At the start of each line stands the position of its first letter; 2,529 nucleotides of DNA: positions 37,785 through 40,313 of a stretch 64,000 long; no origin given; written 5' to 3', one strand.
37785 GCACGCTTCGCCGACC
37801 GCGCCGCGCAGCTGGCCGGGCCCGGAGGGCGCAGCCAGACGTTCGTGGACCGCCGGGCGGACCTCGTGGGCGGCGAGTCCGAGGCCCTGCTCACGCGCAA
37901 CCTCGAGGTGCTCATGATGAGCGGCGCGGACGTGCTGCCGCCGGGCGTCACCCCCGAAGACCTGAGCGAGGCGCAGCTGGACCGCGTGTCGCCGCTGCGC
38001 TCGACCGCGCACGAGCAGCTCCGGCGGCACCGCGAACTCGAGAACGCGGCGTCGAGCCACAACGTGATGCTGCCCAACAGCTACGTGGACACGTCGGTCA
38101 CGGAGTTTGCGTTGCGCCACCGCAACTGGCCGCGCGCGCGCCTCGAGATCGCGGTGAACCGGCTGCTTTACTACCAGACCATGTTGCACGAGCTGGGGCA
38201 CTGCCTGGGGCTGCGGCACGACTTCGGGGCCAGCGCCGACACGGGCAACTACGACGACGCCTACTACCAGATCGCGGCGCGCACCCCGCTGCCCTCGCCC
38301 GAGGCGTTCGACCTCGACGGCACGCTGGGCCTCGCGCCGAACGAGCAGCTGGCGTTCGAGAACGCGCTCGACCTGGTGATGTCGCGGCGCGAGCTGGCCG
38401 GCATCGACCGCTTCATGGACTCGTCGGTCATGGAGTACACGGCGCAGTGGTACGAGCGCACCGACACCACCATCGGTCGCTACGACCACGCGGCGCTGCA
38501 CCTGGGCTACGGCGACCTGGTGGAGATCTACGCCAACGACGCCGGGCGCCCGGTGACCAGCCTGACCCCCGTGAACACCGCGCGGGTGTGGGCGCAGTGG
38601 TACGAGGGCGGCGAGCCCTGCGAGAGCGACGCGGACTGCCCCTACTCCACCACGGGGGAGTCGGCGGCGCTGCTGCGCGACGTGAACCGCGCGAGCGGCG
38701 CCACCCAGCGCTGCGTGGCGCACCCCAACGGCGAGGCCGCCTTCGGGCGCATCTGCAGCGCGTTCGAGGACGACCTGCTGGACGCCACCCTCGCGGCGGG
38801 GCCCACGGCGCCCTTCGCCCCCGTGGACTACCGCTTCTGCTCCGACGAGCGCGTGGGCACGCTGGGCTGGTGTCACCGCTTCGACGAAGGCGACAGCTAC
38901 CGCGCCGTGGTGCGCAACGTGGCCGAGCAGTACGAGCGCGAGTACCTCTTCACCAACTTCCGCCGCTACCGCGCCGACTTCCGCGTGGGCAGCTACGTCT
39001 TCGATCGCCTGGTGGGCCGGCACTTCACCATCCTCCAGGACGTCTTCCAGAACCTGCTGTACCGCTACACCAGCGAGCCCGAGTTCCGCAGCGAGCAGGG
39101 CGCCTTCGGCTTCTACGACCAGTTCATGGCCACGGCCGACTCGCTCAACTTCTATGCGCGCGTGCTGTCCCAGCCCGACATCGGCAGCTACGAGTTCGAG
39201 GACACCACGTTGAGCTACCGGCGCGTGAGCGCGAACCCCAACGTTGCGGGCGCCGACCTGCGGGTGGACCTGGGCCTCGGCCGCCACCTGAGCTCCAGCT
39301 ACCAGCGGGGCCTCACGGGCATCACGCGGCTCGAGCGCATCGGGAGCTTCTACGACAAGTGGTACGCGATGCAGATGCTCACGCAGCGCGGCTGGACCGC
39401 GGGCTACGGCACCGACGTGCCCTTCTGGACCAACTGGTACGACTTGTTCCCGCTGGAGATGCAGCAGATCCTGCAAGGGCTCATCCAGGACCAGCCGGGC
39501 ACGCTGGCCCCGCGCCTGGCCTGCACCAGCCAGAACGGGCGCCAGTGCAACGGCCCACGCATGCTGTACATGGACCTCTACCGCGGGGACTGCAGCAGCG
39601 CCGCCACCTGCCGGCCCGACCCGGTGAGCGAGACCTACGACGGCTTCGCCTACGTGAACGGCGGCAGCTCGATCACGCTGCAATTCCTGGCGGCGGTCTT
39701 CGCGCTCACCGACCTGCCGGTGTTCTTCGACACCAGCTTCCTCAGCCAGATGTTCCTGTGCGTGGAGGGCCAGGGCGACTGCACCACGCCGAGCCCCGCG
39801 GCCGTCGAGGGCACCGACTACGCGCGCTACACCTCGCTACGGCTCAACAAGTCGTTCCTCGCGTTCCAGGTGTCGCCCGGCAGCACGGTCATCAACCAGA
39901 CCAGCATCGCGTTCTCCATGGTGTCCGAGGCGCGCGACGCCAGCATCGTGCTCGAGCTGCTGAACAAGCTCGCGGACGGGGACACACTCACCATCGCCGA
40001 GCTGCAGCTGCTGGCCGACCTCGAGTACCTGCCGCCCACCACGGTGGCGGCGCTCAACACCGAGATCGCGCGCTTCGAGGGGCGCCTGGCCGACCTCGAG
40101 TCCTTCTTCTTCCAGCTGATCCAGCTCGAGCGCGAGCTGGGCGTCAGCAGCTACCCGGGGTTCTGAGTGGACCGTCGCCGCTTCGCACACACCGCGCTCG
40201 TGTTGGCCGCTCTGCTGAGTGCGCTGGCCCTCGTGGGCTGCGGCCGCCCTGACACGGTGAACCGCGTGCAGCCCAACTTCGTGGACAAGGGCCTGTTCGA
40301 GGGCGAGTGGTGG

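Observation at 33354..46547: Six-ORF, ~13-kb tightly coupled operon linking AGPS-like FAD oxidases to two giant metzincin lipoproteins and two membrane proteins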

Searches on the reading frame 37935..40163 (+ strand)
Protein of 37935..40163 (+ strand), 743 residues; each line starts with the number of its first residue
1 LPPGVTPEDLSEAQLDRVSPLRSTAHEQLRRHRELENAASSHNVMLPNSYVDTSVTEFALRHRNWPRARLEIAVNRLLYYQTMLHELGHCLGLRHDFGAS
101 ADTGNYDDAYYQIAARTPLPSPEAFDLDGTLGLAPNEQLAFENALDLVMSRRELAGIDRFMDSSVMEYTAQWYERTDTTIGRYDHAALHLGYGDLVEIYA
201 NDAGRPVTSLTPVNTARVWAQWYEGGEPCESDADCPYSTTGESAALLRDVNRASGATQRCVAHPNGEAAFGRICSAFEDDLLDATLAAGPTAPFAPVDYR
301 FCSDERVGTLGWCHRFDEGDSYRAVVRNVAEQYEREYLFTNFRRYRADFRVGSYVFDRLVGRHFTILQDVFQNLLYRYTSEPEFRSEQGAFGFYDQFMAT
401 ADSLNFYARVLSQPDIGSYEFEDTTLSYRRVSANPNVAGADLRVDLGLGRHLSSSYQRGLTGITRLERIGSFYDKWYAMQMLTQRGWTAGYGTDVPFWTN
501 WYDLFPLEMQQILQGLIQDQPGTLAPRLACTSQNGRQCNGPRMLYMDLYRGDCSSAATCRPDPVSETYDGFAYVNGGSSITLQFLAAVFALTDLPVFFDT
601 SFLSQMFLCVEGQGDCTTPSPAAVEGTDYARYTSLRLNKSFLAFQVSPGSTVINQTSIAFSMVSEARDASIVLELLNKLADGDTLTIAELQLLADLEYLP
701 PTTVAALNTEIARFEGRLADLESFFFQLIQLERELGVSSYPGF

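Call 37: predict_structure(alignment_id=A3)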
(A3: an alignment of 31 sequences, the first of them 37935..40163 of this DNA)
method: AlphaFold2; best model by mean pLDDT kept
length: 743 residues; sequences in the alignment: 31
mean_pLDDT: 78.4   pTM: 0.78
mean pLDDT of the five models: 78.4, 76.1, 75.6, 74.2, 73.9
residues with pLDDT >= 90: 190; 70-90: 362; 50-70: 132; < 50: 59
segments of 3 or more residues with pLDDT < 50: 1-3, 23-29, 43-50, 447-465, 489-496, 738-743
pLDDT, mean of each block of 10 residues (from residue 1): 61 61 46 51 46 61 64 67 79 76 82 88 84 80 83 80 70 59 87 93 91 90 95 95 94 95 93 95 93 90 61 70 84 69 58 66 81 83 85 90 91 84 85 80 63 41 51 84 65 52 85 90 86 77 84 73 84 82 89 71 85 85 90 93 81 75 94 92 90 89 86 90 91 64 29
secondary structure, 60 per line:
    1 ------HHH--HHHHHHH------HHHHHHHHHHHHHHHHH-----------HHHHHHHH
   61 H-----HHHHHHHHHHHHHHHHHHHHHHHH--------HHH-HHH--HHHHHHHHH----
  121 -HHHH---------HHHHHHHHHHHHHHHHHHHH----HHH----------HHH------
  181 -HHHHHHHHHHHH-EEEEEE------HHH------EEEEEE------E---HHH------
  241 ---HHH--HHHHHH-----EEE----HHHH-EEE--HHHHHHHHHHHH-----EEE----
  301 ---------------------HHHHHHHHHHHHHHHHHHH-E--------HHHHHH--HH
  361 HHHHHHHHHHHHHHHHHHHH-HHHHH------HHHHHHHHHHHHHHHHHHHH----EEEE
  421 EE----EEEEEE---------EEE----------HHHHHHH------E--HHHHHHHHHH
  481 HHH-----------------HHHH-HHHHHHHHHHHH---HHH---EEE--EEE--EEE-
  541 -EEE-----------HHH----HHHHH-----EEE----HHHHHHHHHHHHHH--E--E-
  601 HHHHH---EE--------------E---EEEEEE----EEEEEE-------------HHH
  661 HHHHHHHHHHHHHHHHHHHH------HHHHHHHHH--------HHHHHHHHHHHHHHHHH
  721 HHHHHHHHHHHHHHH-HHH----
elements in order (helices of 4 or more, strands of 3 or more residues): H12-18 H25-41 H53-61 H67-90 H108-116 H122-125 H135-154 H182-193 E195-200 E216-221 H249-254 E260-262 H267-270 E272-274 H277-288 E294-296 H322-340 H351-356 H359-380 H382-386 H393-412 E417-422 E427-432 E442-444 H455-461 H471-483 H501-504 H506-517 E527-529 E532-534 E537-539 E542-544 H563-567 E573-575 H580-593 H601-605 E629-634 E639-644 H658-680 H687-695 H704-735

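Call 41: fold_search(model_id=the predicted structure, library=pdb)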
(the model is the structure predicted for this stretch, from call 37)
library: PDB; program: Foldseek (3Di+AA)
matches with E <= 10: 22; with E <= 0.001: 0
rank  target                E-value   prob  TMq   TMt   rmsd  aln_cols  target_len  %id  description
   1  4z2c_A                2.8e+00  0.04  0.07  0.10  24.2       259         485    9  Quinolone(Moxifloxacin)-DNA cleavage complex of gyrase from S. pneumoniae (released 2016-09-14)
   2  8e2d_A                3.0e+00  0.02  0.11  0.06  24.2       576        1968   10  Cryo-EM structure of BIRC6 (consensus) (released 2023-02-15)
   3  6ywe_L                3.6e+00  0.11  0.06  0.17  11.3       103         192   12  The structure of the mitoribosome from Neurospora crassa in the P/E tRNA bound state (released 2020-11-11)
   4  3gnl_B                4.3e+00  0.06  0.06  0.15  10.8        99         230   15  Structure of uncharacterized protein (LMOf2365_1472) from Listeria monocytogenes serotype 4b (released 2009-04-21)
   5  6u94                  4.7e+00  0.02  0.09  0.13  28.0       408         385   15  Structure of RND efflux system, outer membrane lipoprotein, NodT family from Burkholderia mallei ATCC 23344 (released 2019-10-02)
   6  8k0f_A                4.7e+00  0.02  0.09  0.10  17.9       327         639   11  Human collagen prolyl processing enzyme complex, P3H1/CRTAP/PPIB heterotrimer, in its apo state (released 2024-09-18)
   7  7kzt_U                4.7e+00  0.02  0.12  0.09  24.7       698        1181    9  Structure of the human fanconi anaemia Core-UBE2T-ID-DNA complex in intermediate state (released 2021-03-10)
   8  5t04_A                5.5e+00  0.01  0.07  0.10  26.5       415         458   11  STRUCTURE OF CONSTITUTIVELY ACTIVE NEUROTENSIN RECEPTOR (released 2016-12-21)
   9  7br8_7                6.0e+00  0.10  0.07  0.16   9.7       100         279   11  Epstein-Barr virus, C5 penton vertex, CATC absent. (released 2020-09-30)
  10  9p6i_A                6.0e+00  0.04  0.04  0.16  22.0       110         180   13  Crystal Structure of the Histidine Kinase VC2136 from Vibrio cholerae serotype O1 (released 2025-08-20)
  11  3gnl_A                6.6e+00  0.03  0.05  0.12  11.2       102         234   15  Structure of uncharacterized protein (LMOf2365_1472) from Listeria monocytogenes serotype 4b (released 2009-04-21)
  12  7wo9                  7.3e+00  0.01  0.10  0.06  20.4       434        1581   10  Cryo-EM structure of full-length Nup188 (released 2022-03-30)
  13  6vud_B                7.6e+00  0.04  0.05  0.16  19.9       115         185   11  Crystal structure of a ribosome recycling factor from Ehrlichia chaffeensis (released 2020-03-18)
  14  1t5e_A                8.0e+00  0.12  0.06  0.19  13.7       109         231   11  The structure of MexA (released 2004-05-18)
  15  8bii_A                8.0e+00  0.01  0.05  0.09  16.9       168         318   11  O-Methyltransferase Plu4895 (mutant H229N) in complex with SAH (released 2023-03-08)
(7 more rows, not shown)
